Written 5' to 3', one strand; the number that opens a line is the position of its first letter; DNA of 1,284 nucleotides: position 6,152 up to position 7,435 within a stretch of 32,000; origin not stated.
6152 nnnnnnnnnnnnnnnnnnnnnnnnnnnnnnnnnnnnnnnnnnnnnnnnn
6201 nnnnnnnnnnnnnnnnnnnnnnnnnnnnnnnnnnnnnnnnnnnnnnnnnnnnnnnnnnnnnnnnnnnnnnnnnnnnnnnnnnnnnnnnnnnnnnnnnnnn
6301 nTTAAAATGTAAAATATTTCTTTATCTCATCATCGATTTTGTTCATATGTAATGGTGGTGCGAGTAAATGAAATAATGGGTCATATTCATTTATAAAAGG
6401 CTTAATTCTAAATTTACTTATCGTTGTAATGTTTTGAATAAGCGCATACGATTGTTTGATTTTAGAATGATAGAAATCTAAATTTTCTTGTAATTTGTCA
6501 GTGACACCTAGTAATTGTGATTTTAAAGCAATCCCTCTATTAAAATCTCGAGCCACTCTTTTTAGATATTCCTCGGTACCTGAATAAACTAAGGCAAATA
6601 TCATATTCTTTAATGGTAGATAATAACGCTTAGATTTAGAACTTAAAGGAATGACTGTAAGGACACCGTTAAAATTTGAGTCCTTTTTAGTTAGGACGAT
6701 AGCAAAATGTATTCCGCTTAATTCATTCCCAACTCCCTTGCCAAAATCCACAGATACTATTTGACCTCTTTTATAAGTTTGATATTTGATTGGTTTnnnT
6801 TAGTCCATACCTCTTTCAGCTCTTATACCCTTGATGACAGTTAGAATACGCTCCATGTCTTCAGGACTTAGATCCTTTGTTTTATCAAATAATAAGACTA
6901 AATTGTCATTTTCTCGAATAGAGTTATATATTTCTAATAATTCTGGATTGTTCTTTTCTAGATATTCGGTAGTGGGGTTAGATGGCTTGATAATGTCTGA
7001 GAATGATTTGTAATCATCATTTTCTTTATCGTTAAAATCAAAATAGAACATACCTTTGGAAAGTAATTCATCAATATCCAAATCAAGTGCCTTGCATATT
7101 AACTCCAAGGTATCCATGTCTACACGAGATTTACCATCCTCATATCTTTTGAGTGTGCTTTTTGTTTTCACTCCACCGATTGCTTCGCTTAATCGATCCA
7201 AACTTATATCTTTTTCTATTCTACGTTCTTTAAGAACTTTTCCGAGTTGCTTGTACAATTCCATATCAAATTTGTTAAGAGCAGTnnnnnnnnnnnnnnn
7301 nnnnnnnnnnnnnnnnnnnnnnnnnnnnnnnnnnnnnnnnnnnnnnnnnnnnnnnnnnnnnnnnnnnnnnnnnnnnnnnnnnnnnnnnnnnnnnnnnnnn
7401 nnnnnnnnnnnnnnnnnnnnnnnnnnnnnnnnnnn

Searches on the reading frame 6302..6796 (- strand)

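Call 85: search_protein_families(library=phrogs, proteins=[window:6302-6796:-], max_evalue=0.00001)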
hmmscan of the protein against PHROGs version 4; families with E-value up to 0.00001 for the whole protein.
window:6302-6796:- (164 aa): 3 families
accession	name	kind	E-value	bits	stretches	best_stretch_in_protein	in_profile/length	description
phrog_1412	-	moron, auxiliary metabolic gene and host takeover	2.5e-45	156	1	4-163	55-235/237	antitoxin mazE-like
phrog_1936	-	moron, auxiliary metabolic gene and host takeover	2.5e-09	38.2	1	7-62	8-63/188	MazF-like growth inhibitor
phrog_13411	-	moron, auxiliary metabolic gene and host takeover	8.5e-06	27.3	0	7-55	2-49/144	MazF-like growth inhibitor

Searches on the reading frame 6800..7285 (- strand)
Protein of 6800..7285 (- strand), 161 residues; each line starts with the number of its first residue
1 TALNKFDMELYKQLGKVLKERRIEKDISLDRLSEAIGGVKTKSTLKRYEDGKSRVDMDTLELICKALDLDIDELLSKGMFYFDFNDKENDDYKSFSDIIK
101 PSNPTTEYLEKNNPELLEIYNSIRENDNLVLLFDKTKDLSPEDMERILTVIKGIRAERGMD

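Call 85: search_protein_families(library=phrogs, proteins=[window:6800-7285:-], max_evalue=0.00001)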
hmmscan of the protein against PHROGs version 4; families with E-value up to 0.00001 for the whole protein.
window:6800-7285:- (161 aa): 5 families
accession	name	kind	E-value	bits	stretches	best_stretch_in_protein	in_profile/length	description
phrog_3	-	transcription regulation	3.2e-12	47.9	1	8-140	83-212/430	transcriptional repressor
phrog_8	-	transcription regulation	6.6e-12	46.5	1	7-106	70-150/346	transcriptional regulator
phrog_4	-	transcription regulation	1.9e-08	34.7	1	12-84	135-201/400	transcriptional repressor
phrog_2967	-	transcription regulation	8.7e-08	33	1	11-75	8-70/225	transcriptional regulator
phrog_2439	-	transcription regulation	6.2e-07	29.6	1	14-123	8-108/367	transcriptional regulator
